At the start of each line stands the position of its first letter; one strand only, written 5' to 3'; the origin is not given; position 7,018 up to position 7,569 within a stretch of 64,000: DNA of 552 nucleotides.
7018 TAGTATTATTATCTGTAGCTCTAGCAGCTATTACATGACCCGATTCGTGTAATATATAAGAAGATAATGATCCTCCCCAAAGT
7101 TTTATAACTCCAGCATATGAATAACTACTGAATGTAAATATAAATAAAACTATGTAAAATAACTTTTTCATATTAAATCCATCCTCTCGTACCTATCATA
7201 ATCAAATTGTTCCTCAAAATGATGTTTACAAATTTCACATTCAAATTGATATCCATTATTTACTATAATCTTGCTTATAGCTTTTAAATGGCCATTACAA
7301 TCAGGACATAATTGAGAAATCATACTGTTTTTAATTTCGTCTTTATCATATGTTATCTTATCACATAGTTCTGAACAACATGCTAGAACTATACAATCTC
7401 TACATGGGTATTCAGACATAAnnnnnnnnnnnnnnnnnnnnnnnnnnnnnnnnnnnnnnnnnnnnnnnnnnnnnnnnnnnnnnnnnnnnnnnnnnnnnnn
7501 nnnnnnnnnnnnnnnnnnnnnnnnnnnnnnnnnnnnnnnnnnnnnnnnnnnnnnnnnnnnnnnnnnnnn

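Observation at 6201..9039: Tandem array of six paralogous small Cys-rich double zinc-ribbon proteins inside the replication module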

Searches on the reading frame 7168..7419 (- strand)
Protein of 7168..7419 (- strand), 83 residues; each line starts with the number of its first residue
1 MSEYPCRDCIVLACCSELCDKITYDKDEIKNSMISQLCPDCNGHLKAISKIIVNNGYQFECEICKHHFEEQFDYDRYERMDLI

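Call 5: search_protein_families(library=pfam, max_evalue=1, proteins=[window:7168-7419:-])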
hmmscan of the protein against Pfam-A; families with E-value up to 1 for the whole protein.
window:7168-7419:- (83 aa): 3 families
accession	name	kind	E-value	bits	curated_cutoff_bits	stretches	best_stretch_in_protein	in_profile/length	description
PF25206.1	DUF7836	-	0.0031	17.8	26.7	1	31-66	3-38/59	Domain of unknown function (DUF7836)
PF02150.21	Zn_ribbon_RPB9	-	0.0033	17.7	25.2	1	38-69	4-32/36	RNA polymerases M/15 Kd subunit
PF19363.4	DUF5939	-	0.065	12.8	22.5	1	37-73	74-110/281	Family of unknown function (DUF5939)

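Call 6: search_protein_families(library=phrogs, max_evalue=1, proteins=[window:7168-7419:-])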
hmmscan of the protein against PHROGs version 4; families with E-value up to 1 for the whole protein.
window:7168-7419:- (83 aa): 5 families
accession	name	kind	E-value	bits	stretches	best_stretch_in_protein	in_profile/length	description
phrog_16119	-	unknown function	0.019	16.3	1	30-70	5-42/135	-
phrog_9188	-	unknown function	0.031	15.5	1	46-69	26-49/70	-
phrog_32371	-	unknown function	0.05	14.6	1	35-67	65-97/175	-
phrog_4173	-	unknown function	0.16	11.7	1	26-72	166-223/323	-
phrog_1076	-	transcription regulation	0.69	10.2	0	22-67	83-126/339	FmdB-like transcriptional regulator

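Call 10: find_homologous_proteins(query=A2, max_evalue=0.001)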
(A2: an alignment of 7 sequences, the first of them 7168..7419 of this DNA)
Query A2 (7 sequences) (83 aa, profile of the alignment): 16 proteins with E <= 0.001 among 1170 candidates.
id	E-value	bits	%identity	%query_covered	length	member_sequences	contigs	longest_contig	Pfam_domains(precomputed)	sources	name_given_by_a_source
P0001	1.3e-24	104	37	95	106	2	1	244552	-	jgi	jgi:hypothetical protein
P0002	1.2e-23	101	41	78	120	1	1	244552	-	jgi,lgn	jgi:hypothetical protein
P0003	2.6e-19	87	39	95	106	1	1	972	-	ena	-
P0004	1.8e-18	84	34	96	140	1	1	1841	-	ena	-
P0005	2.5e-18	84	36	99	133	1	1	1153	-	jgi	jgi:hypothetical protein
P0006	4.7e-17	80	34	82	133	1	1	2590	-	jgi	jgi:hypothetical protein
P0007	6.6e-17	79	81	96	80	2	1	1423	-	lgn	-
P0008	7.6e-17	79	29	92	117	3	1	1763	-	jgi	jgi:hypothetical protein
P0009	3.1e-16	77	74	98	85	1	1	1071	-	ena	-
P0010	9.2e-16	75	77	94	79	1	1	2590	-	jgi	jgi:transposase-like protein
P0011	3.7e-14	70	32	53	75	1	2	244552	PF24921.2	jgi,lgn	jgi:hypothetical protein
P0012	1.5e-13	68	32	78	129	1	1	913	-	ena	-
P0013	8.8e-13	66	33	53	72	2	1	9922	-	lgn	-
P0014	3.3e-11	61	38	51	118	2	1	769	-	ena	-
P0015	5.9e-11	60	24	78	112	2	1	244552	-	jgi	jgi:hypothetical protein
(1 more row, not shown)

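Call 16: search_protein_families(library=ncbifam, max_evalue=1, proteins=[window:7168-7419:-])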
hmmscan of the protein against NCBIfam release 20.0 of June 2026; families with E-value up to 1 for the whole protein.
window:7168-7419:- (83 aa): 2 families
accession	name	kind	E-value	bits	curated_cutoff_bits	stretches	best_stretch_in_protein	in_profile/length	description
NF041913.1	HVO_2142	equivalog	0.012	15.5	90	1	30-66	6-41/48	HVO_2142 family zinc finger protein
TIGR02605.1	CxxC_CxxC_SSSS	subfamily_domain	0.034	14.2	31.3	1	57-71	4-18/52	FmdB family zinc ribbon protein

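Call 20: predict_structure(alignment_id=A3)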
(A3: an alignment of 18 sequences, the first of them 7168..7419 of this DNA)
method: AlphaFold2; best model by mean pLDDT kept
length: 83 residues; sequences in the alignment: 18
mean_pLDDT: 59.9   pTM: 0.48
mean pLDDT of the five models: 59.9, 59.7, 54.5, 53.4, 52.9
residues with pLDDT >= 90: 0; 70-90: 34; 50-70: 19; < 50: 30
segments of 3 or more residues with pLDDT < 50: 1-20, 72-77, 80-83
pLDDT, mean of each block of 10 residues (from residue 1): 38 42 67 76 76 65 72 50 42
secondary structure, 60 per line:
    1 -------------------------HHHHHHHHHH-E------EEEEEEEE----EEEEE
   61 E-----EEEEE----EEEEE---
elements in order: H26-35 E44-51 E56-61 E67-71 E76-80

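Call 22: find_related_loci(query=window:7168-7419:-, collection=viral_contigs, flank=8000)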
Query window:7168-7419:- (83 aa) in viral_contigs; peptide patterns used: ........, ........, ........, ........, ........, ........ (x = any residue, [..] = any of these).
2 stretches matched a pattern, but none encodes a relative of the query by tblastn (E <= 1e-3).

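Call 23: search_protein_representatives(alignment_id=A3)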
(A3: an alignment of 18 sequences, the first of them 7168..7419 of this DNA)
Query: 18 sequences, 123 profile positions. Proteins with E-value up to 0.001 (for the whole library): 2182; up to 1e-10: 119; up to 1e-30: 1. The best 150 are listed.
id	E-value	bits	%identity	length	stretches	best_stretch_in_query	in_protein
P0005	4.9e-33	129.8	-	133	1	12-121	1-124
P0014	4.8e-30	120.1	-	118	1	1-121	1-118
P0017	4.3e-24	100.9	-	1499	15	45-99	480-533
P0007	2.5e-23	98.5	-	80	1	14-98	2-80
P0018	2.7e-23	98.3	-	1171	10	47-100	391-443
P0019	3.7e-22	94.7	-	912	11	49-99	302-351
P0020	6.8e-20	87.4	-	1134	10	50-99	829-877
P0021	9.5e-20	86.9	-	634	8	44-99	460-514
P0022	3.2e-19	85.2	-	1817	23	49-99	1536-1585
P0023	6.2e-19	84.3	-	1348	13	44-99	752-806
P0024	2.3e-18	82.4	-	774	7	49-99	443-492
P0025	5.1e-18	81.3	-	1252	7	46-99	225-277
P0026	6.9e-18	80.9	-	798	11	42-98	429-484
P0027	2.8e-17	78.9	-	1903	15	35-99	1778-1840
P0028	3.0e-17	78.8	-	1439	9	40-103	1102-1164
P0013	1.1e-13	67.3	-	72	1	12-87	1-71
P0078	2.4e-12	63.0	-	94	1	15-102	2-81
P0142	1.7e-10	57.0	-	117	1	6-91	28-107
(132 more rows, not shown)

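Call 26: search_dna_similar(query=P0078, collection=phages, mode=protein, max_evalue=0.01, max_rows=30)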
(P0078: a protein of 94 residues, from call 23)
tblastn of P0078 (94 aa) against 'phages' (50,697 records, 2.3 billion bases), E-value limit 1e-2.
No match.

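Call 27: find_homologous_proteins(query=A4, max_evalue=0.001)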
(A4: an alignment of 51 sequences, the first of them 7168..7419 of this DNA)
Query A4 (51 sequences) (83 aa, profile of the alignment): 15 proteins with E <= 0.001 among 284 candidates.
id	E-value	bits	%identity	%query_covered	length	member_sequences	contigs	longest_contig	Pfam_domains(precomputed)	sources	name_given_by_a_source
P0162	2.5e-18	84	35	96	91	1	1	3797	-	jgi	jgi:hypothetical protein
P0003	2.8e-18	83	39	95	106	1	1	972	-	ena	-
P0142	6.0e-18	82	33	81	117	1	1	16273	-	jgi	-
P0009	1.1e-16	78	74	98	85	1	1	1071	-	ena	-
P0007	3.9e-16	76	81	96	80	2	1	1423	-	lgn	-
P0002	4.5e-16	76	41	78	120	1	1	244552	-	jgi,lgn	jgi:hypothetical protein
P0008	2.7e-15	74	29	92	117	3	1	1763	-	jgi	jgi:hypothetical protein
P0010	3.6e-15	73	77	94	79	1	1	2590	-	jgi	jgi:transposase-like protein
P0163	5.2e-15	73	32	89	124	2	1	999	-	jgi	-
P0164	5.2e-14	70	34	78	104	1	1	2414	-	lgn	-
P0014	9.2e-14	69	38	51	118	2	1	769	-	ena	-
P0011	7.8e-8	50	32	53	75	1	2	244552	PF24921.2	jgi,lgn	jgi:hypothetical protein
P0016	7.4e-7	47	33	43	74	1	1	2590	-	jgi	jgi:hypothetical protein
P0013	1.3e-6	46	33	53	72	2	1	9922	-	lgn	-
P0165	1.1e-5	43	28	43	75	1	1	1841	-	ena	-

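Call 28: find_encoding_contigs(protein=P0142, flank=10000, max_places=3)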
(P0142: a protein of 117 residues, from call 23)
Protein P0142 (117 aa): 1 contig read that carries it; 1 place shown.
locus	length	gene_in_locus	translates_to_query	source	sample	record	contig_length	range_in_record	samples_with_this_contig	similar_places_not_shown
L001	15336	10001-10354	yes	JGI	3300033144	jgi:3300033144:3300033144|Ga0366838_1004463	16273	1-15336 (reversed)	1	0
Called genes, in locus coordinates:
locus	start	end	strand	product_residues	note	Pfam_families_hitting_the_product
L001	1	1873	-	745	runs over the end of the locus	-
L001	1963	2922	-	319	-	-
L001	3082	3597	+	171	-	-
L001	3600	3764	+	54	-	-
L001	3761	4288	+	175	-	-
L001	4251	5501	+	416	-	PF24883:NPHP3_N (weak), PF01443:Viral_helicase1 (faint), PF13245:AAA_19, PF13604:AAA_30, PF13538:UvrD_C_2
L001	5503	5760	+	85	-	-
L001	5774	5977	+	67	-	-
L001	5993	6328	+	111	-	-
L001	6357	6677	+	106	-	-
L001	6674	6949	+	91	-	-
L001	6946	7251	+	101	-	-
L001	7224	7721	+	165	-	-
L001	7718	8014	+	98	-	-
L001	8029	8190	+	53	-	-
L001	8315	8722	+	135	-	-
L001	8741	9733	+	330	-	PF03215:Rad17 (faint), PF00004:AAA, PF13173:AAA_14 (weak)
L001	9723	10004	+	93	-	-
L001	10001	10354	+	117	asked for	-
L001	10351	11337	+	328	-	-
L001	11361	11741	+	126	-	-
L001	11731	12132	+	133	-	-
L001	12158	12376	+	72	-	-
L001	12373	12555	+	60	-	-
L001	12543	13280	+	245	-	-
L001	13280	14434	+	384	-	PF02739:5_3_exonuc_N (weak)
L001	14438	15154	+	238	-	-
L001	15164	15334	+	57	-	?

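Call 29: find_encoding_contigs(protein=P0013, flank=10000, max_places=3)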
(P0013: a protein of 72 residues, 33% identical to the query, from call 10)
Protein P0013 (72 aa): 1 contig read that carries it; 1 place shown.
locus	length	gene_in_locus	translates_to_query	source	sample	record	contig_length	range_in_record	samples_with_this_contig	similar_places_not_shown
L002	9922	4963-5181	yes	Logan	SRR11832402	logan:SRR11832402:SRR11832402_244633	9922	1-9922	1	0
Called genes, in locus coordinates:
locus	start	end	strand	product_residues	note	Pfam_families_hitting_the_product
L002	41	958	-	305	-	-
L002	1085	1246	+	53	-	-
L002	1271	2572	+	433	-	PF04851:ResIII (weak), PF05970:PIF1 (faint), PF13604:AAA_30, PF00580:UvrD-helicase (weak), PF13245:AAA_19, PF18335:SH3_13 (weak), PF01443:Viral_helicase1 (weak), PF13538:UvrD_C_2, +1 more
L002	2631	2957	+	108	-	-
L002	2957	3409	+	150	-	PF08719:NADAR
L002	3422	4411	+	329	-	PF00004:AAA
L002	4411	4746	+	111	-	-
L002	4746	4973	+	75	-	PF24921:RING_XB3-XBAT31 (faint)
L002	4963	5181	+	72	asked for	-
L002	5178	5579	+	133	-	-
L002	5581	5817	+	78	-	-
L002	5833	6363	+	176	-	PF00383:dCMP_cyt_deam_1, PF14437:MafB19-deam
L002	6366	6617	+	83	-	-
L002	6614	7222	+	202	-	-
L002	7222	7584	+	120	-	-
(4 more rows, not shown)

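Call 33: search_solved_structures(query=A4, max_evalue=10, show_alignments=3)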
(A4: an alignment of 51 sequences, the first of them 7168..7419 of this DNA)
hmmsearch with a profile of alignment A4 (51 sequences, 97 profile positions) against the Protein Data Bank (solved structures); distinct sequences matched with E-value up to 10: 168 (the best 60 are shown).
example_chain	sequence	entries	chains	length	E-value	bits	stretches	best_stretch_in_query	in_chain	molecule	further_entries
2i13_A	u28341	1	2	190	1.6e-09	40.7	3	34-82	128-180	Aart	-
1mey_C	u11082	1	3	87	1.6e-05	27.9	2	32-83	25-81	CONSENSUS ZINC FINGER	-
4c2m_I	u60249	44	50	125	8.9e-05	25.6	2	26-76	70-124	DNA-DIRECTED RNA POLYMERASE I SUBUNIT RPA12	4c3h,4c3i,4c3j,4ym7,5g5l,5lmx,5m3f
2n25_A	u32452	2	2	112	0.00036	23.6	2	32-79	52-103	Zinc finger and BTB domain-containing protein 17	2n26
3qt1_I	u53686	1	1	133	0.0021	21.2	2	39-75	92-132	DNA-directed RNA polymerase II subunit RPB9, DNA-directed RNA polymerase III subunit RPC10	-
2m0d_A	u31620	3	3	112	0.0025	20.9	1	25-78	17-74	Zinc finger and BTB domain-containing protein 17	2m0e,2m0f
8tvy_O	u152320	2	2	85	0.0027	20.8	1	28-78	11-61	Transcription elongation factor 1 homolog | Transcription elongation factor 1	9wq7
8b3d_M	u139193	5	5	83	0.0034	20.5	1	31-76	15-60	Transcription elongation factor 1 homolog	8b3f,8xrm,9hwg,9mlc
9bz0_M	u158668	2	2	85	0.0036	20.4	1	31-76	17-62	Transcription elongation factor 1 homolog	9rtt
9fd2_f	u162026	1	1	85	0.0036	20.4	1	31-76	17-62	Transcription elongation factor 1 homolog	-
1wii_A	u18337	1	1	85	0.0045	20.1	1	31-76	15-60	Hypothetical UPF0222 protein MGC4549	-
8ram_M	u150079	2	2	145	0.0052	19.9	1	28-78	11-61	Transcription elongation factor 1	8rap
7mc1_A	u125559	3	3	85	0.0063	19.6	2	39-78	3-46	Isoform 2 of Zinc finger and BTB domain-containing protein 17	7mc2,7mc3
9sv6_U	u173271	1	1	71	0.0077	19.3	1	34-78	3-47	Transcription elongation factor 1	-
24qp_Q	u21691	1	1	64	0.0079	19.3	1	34-78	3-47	Transcription elongation factor 1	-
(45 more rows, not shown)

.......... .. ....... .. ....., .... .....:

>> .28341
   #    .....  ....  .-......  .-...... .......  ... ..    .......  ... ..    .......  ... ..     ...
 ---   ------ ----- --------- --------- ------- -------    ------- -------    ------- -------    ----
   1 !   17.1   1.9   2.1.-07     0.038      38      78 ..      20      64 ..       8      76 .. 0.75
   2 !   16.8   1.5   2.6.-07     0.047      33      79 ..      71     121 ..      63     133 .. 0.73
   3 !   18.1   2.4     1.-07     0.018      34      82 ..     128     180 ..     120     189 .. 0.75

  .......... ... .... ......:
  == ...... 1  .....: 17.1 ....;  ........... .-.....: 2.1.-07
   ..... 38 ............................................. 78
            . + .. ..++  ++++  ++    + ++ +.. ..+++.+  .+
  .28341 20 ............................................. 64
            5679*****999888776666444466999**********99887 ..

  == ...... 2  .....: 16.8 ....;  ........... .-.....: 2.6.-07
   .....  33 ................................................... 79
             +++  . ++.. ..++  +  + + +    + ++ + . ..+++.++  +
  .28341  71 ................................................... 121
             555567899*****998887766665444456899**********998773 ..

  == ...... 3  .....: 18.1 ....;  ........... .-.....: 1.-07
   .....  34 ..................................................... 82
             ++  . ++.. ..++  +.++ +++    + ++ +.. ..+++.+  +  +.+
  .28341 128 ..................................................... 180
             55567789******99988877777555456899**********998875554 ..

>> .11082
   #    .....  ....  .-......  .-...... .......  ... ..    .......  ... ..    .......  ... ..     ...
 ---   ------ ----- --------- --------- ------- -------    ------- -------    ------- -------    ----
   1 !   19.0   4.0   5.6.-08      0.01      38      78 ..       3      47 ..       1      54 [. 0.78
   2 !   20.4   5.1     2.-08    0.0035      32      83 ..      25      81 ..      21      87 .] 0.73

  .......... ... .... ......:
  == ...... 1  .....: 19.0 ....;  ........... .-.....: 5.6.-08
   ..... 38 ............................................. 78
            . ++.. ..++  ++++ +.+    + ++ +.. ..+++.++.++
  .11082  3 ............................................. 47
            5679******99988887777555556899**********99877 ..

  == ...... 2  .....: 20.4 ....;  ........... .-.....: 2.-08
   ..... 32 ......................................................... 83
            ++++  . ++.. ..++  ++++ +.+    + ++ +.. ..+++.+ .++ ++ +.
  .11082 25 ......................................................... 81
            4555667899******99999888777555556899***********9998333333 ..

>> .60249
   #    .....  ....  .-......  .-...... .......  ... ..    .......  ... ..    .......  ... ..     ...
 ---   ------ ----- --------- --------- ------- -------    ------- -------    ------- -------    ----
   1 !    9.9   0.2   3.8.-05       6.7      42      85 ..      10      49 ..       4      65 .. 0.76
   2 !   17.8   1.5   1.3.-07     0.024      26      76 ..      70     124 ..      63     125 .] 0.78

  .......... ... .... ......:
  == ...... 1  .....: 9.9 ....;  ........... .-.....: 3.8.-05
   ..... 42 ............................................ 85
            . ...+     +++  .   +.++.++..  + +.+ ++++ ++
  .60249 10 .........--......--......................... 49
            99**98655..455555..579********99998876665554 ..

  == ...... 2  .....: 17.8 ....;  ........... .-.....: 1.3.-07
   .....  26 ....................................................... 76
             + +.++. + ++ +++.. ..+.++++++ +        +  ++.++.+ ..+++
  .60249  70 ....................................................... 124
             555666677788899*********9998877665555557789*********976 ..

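Call 37: predict_structure(alignment_id=A4)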
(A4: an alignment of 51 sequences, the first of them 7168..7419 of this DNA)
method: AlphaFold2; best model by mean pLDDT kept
length: 83 residues; sequences in the alignment: 51
mean_pLDDT: 64.8   pTM: 0.48
mean pLDDT of the five models: 64.8, 63.4, 63.0, 60.1, 57.4
residues with pLDDT >= 90: 0; 70-90: 36; 50-70: 37; < 50: 10
segments of 3 or more residues with pLDDT < 50: 1-3, 12-16
pLDDT, mean of each block of 10 residues (from residue 1): 52 50 64 77 78 69 76 60 45
secondary structure, 60 per line:
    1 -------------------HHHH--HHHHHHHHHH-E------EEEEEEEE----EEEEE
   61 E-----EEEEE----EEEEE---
elements in order: H20-23 H26-35 E44-51 E56-61 E67-71 E76-80

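Call 40: find_encoding_contigs(protein=P0010, flank=5000, max_places=2)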
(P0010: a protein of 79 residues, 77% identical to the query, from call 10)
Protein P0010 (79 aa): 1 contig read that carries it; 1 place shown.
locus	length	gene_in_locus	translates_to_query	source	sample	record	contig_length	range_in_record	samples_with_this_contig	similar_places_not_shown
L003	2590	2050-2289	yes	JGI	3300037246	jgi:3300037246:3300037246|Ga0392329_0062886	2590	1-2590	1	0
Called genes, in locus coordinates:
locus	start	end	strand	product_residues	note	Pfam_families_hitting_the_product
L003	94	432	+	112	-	-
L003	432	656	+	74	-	-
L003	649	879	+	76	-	-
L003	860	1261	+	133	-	-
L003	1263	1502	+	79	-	-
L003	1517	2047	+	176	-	PF00383:dCMP_cyt_deam_1, PF14437:MafB19-deam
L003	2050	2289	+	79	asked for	-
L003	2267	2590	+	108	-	?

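Call 41: find_encoding_contigs(protein=P0004, flank=5000, max_places=2)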
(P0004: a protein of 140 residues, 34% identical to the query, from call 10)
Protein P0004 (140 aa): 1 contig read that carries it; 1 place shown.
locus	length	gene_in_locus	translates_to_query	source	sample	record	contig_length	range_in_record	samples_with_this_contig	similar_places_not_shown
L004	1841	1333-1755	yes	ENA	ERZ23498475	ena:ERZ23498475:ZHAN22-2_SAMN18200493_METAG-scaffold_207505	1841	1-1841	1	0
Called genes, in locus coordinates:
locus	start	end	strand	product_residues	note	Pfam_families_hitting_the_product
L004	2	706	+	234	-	?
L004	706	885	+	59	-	-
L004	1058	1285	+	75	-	-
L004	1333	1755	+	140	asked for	-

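Call 42: find_encoding_contigs(protein=P0162, flank=5000, max_places=2)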
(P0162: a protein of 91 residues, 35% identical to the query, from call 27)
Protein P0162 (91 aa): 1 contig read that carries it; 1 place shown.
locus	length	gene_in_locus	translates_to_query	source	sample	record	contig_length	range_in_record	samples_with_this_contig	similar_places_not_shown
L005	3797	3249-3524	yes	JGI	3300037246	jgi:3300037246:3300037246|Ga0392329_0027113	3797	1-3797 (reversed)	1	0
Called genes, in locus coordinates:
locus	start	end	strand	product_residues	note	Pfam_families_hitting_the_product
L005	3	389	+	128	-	?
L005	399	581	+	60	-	-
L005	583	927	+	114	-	-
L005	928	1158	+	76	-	-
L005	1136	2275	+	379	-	PF01139:RtcB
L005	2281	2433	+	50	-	-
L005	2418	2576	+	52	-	-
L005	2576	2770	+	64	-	-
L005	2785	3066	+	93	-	-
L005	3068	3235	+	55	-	-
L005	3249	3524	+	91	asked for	-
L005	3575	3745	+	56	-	-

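Call 45: fold_search(model_id=the predicted structure, library=pdb)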
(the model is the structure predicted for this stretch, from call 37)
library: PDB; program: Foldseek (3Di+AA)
matches with E <= 10: 180; with E <= 0.001: 0
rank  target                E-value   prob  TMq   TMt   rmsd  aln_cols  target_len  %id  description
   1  6o5c_B                1.1e+00  0.30  0.35  0.16   7.1        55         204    9  X-ray crystal structure of metal-dependent transcriptional regulator MtsR (released 2019-06-12)
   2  6o5c_A                1.3e+00  0.25  0.34  0.16   7.1        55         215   11  X-ray crystal structure of metal-dependent transcriptional regulator MtsR (released 2019-06-12)
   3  3qt1_I                1.4e+00  0.38  0.32  0.50   2.4        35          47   34  RNA polymerase II variant containing A Chimeric RPB9-C11 subunit (released 2011-03-23)
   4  5cvi_A                1.5e+00  0.25  0.34  0.16   6.5        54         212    9  Structure of the manganese regulator SloR (released 2015-08-12)
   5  8pxf_B                1.6e+00  0.15  0.33  0.16   6.4        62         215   11  Crystal structure of the full length Hh1412 Dsb homodimer. (released 2024-08-07)
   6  8xrm_Q                1.8e+00  0.33  0.36  0.46   2.9        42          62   24  RNA polymerase II elongation complex with DSIF, SPT6, and ELOF1 transcribing genomic DNA extracted from human nuclei (released 2025-05-07)
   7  8ey4_A                1.9e+00  0.16  0.36  0.34   4.6        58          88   10  Contact-dependent growth inhibition toxin-immunity protein complex from E. coli O32:H37 (released 2023-11-08)
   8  5oj3_B                2.0e+00  0.28  0.39  0.12   5.2        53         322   15  YCF48 from Cyanidioschyzon merolae (released 2018-08-08)
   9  6upy_I                2.3e+00  0.13  0.30  0.23  10.6        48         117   31  RNA polymerase II elongation complex with 5-guanidinohydantoin lesion in state 2E (released 2020-06-10)
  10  4a0u_B                2.3e+00  0.06  0.24  0.12  10.2        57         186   16  Structure of the carboxy-terminal domain of bacteriophage T7 fibre gp17 containing residues 371-553, C2221 crystal for (released 2012-05-30)
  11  8ghn_G                2.8e+00  0.47  0.40  0.06   1.5        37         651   11  Composite model of the yeast Hir Complex with Asf1/H3/H4 (released 2024-07-17)
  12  4a0t_A                3.0e+00  0.08  0.24  0.12   8.3        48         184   17  Structure of the carboxy-terminal domain of bacteriophage T7 fibre gp17 containing residues 371-553. (released 2012-05-30)
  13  4a0u_A                3.0e+00  0.05  0.20  0.10   2.4        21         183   24  Structure of the carboxy-terminal domain of bacteriophage T7 fibre gp17 containing residues 371-553, C2221 crystal for (released 2012-05-30)
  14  5ime_B                3.0e+00  0.03  0.17  0.07   8.0        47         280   11  Crystal structure of P21-activated kinase 1 (PAK1) in complex with compound 9 (released 2016-05-25)
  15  8pxf_A                3.1e+00  0.10  0.33  0.17   6.1        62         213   11  Crystal structure of the full length Hh1412 Dsb homodimer. (released 2024-08-07)
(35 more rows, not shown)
